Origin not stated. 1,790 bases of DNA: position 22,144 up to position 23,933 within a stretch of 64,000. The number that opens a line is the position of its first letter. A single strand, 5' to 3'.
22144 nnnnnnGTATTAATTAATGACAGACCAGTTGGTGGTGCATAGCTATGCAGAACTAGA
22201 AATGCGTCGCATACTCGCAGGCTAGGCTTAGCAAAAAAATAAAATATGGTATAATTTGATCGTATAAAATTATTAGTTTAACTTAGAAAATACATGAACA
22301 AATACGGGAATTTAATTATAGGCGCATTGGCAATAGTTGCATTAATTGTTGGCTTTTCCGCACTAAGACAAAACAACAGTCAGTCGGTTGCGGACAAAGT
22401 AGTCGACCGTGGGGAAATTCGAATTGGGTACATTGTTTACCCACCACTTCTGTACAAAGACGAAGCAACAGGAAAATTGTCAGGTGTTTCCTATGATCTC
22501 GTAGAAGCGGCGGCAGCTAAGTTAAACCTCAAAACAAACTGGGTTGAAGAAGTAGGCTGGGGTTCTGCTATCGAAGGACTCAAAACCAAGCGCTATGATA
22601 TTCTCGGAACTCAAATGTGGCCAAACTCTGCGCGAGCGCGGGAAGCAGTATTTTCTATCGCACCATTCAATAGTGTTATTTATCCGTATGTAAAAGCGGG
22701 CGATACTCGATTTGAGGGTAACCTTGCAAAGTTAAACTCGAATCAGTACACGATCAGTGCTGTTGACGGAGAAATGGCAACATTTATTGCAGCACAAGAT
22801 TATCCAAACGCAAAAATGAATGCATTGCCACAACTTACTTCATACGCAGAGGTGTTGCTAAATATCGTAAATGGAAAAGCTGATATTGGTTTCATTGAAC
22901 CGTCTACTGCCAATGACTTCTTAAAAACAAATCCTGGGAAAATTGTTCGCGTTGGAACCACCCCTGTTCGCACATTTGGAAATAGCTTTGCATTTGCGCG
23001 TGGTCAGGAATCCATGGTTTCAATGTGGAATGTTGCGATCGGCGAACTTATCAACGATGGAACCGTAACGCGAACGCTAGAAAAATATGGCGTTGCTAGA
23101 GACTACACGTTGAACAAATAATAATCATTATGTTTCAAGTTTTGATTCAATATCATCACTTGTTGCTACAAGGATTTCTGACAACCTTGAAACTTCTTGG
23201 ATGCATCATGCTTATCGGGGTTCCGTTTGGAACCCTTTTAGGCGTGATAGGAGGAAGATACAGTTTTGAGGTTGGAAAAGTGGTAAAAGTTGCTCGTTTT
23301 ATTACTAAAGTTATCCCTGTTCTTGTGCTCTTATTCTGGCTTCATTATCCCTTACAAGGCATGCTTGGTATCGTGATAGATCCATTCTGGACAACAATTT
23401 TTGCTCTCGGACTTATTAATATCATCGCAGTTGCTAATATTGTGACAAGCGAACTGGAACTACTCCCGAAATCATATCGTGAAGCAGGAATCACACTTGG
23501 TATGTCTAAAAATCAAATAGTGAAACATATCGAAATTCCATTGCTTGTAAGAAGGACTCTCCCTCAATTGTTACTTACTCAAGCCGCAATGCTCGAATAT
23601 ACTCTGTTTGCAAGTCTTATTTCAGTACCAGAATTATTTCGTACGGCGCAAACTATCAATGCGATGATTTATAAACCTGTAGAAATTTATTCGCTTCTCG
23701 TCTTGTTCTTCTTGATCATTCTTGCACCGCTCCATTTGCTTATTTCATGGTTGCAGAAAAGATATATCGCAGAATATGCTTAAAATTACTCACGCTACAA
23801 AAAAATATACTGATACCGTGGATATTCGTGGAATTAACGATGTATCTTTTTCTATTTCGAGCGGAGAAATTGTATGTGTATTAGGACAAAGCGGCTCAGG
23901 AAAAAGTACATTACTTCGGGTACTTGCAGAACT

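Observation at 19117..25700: Serine-recombinase-headed accessory island next to tRNA-Ser, carrying a complete polar amino-acid ABC importer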

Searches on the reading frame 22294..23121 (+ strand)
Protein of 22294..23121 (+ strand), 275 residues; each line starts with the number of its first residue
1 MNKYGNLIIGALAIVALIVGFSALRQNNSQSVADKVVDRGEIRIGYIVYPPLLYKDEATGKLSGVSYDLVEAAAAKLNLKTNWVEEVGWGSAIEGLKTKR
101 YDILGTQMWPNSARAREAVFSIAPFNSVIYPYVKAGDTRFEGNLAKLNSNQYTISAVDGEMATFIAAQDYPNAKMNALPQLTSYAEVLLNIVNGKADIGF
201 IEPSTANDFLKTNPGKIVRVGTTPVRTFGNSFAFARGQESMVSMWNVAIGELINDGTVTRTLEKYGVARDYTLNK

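Call 4: search_protein_families(library=pfam, proteins=[window:22294-23121:+], max_evalue=0.01)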
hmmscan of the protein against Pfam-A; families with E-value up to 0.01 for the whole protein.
window:22294-23121:+ (275 aa): 1 family
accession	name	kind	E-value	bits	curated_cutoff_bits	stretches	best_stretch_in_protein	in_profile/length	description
PF00497.25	SBP_bac_3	-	4.3e-19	69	26.4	1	44-266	3-130/132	Bacterial extracellular solute-binding proteins, family 3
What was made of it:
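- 22294..23121 (+): Cargo: family-3 solute-binding protein (amino-acid type). SBP_bac_3 69 bits (call 4).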

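Call 56: search_protein_families(library=ncbifam, proteins=[window:22294-23118:+], max_evalue=0.00001)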
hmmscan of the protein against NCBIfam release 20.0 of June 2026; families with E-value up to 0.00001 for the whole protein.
window:22294-23118:+ (275 aa): 6 families
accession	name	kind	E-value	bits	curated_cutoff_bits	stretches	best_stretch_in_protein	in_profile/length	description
NF008426.0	PRK11260.1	equivalog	3.4e-13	49.5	312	1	7-265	10-259/266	cystine ABC transporter substrate-binding protein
TIGR01096.1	3A0103s03R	subfamily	2.7e-12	46.7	256.35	1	13-265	4-249/250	lysine/arginine/ornithine ABC transporter substrate-binding protein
TIGR02995.1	ectoine_ehuB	equivalog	2.8e-12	46.5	190.9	1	12-269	7-263/275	ectoine/hydroxyectoine ABC transporter substrate-binding protein EhuB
NF008112.0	PRK10859.1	equivalog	4.8e-09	35.2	354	1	7-265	9-264/483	membrane-bound lytic murein transglycosylase MltF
NF041765.1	ArtJ_Ecoli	equivalog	5.4e-07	29.4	510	1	47-260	29-235/243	arginine ABC transporter substrate-binding protein ArtJ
NF041764.1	ArtI_Ecoli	equivalog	1.5e-06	27.8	522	1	48-265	30-240/243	arginine ABC transporter substrate-binding protein ArtI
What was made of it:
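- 22294..23121 (+): Weak matches to cystine, Lys/Arg/Orn and ectoine binders (call 56).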

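Call 57: search_solved_structures(query=window:22294-23118:+, max_evalue=0.001)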
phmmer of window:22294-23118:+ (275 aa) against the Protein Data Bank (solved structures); distinct sequences matched with E-value up to 0.001: 29.
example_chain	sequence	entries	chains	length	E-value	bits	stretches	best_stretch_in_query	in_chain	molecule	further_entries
5t0w_A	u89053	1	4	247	5.1e-15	58.9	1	30-265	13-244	AncCDT-1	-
5tuj_C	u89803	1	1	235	8.7e-15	58.1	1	31-265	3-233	Ancestral protein CDT-Anc1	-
2yln_A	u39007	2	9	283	1.6e-13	54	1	29-265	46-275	PUTATIVE ABC TRANSPORTER, PERIPLASMIC BINDING PROTEIN, AMINO ACID | ABC TRANSPORTER, PERIPLASMIC BINDING PROTEIN, AMINO ACID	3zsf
4ymx_A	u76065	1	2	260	2.8e-10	43.3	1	20-265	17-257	ABC-type amino acid transport system, periplasmic component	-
5kkw_A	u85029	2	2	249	7.6e-10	41.9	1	29-213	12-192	Cyclohexadienyl dehydratase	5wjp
4zv1_A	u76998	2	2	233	1.4e-09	41.1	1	39-265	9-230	AncQR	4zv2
5jos_A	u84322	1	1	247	1.7e-09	40.8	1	31-265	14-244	Cyclohexadienyl dehydratase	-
3k4u_A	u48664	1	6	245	4.5e-09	39.4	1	39-267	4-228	BINDING COMPONENT OF ABC TRANSPORTER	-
3vv5_A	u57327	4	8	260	2.2e-08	37.1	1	35-265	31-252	Amino acid ABC transporter, binding protein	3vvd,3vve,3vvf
6svf_A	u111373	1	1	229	4.9e-07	32.7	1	33-264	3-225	Amino acid ABC transporter, periplasmic amino acid-binding protein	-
6wup_A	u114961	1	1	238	1.2e-06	31.5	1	31-265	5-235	Ancestral cyclohexadienyl dehydratase, AncCDT-5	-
4prs_A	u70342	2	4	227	2.7e-06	30.3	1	34-230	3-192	ABC-type transporter, periplasmic subunit family 3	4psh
6ggv_A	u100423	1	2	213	2.7e-06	30.3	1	34-229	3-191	Amino acid ABC transporter, periplasmic amino acid-binding protein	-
6ggp_A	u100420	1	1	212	2.8e-06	30.2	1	34-229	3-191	Amino acid ABC transporter, periplasmic amino acid-binding protein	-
6a80_A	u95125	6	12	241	3.3e-06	30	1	37-122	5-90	Putative amino acid-binding periplasmic ABC transporter protein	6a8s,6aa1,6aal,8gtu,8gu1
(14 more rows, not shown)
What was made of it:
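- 22294..23121 (+): PDB matches are amino-acid binders (call 57).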

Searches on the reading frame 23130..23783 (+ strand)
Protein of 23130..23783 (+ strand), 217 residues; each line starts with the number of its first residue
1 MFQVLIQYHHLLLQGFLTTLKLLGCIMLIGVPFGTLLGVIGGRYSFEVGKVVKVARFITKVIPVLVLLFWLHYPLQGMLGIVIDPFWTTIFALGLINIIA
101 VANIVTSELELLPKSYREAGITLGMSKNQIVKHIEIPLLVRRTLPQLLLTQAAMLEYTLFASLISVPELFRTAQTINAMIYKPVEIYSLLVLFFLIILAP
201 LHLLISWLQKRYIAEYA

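Call 4: search_protein_families(library=pfam, proteins=[window:23130-23783:+], max_evalue=0.01)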
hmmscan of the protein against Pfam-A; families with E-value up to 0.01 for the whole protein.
window:23130-23783:+ (217 aa): 1 family
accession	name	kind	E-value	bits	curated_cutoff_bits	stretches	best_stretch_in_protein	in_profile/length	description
PF00528.27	BPD_transp_1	-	2.5e-13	50.6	26.4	1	34-210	1-176/184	Binding-protein-dependent transport system inner membrane component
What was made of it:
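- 23130..23783 (+): Cargo: ABC permease, GlnP/HisM type. BPD_transp_1 (call 4).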

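Call 56: search_protein_families(library=ncbifam, proteins=[window:23130-23780:+], max_evalue=0.00001)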
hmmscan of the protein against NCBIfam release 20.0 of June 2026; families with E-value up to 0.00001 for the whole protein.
window:23130-23780:+ (217 aa): 12 families
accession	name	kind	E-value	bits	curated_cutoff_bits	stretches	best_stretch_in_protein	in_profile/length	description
NF007028.0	PRK09494.1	equivalog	1.5e-18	67.5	303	1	12-211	15-215/219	glutamine ABC transporter permease GlnP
TIGR03004.1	ectoine_ehuC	equivalog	2.5e-15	56.9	196.95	1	8-211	3-205/214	ectoine/hydroxyectoine ABC transporter permease subunit EhuC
TIGR03003.1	ectoine_ehuD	equivalog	3.4e-15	56.5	205.2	1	10-212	11-212/212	ectoine/hydroxyectoine ABC transporter permease subunit EhuD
NF011680.0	PRK15100.1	equivalog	6e-15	55.7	300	1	3-202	6-204/222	cystine ABC transporter permease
NF008337.0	PRK11123.1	equivalog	1.1e-12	48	277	1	81-209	99-227/238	arginine ABC transporter permease ArtQ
NF011687.0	PRK15107.1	equivalog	1.7e-12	47.7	318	1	11-212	15-223/224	glutamate/aspartate ABC transporter permease GltK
TIGR01726.1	HEQRo_perm_3TM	subfamily_domain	1.8e-09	38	42.2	1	11-104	4-96/99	ABC transporter permease subunit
NF011651.0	PRK15069.1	subfamily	1.6e-08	34.2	306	1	84-213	100-229/237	histidine ABC transporter permease HisM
NF011714.0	PRK15135.1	subfamily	2.7e-08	33.9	319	1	5-213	2-220/228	histidine ABC transporter permease HisQ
TIGR00974.1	3a0107s02c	equivalog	2.5e-07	30.1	193.45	1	15-141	55-184/272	phosphate ABC transporter permease PstA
NF008336.0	PRK11122.1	equivalog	1.1e-06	28.5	248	1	7-214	3-217/222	arginine ABC transporter permease ArtM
NF008430.0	PRK11268.1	equivalog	5.7e-06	25.6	439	1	24-189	85-256/295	phosphate ABC transporter permease PstA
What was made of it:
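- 23130..23783 (+): GlnP 67.5 bits; HEQRo_perm_3TM 38 bits against a cut-off of 42.2 (call 56).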
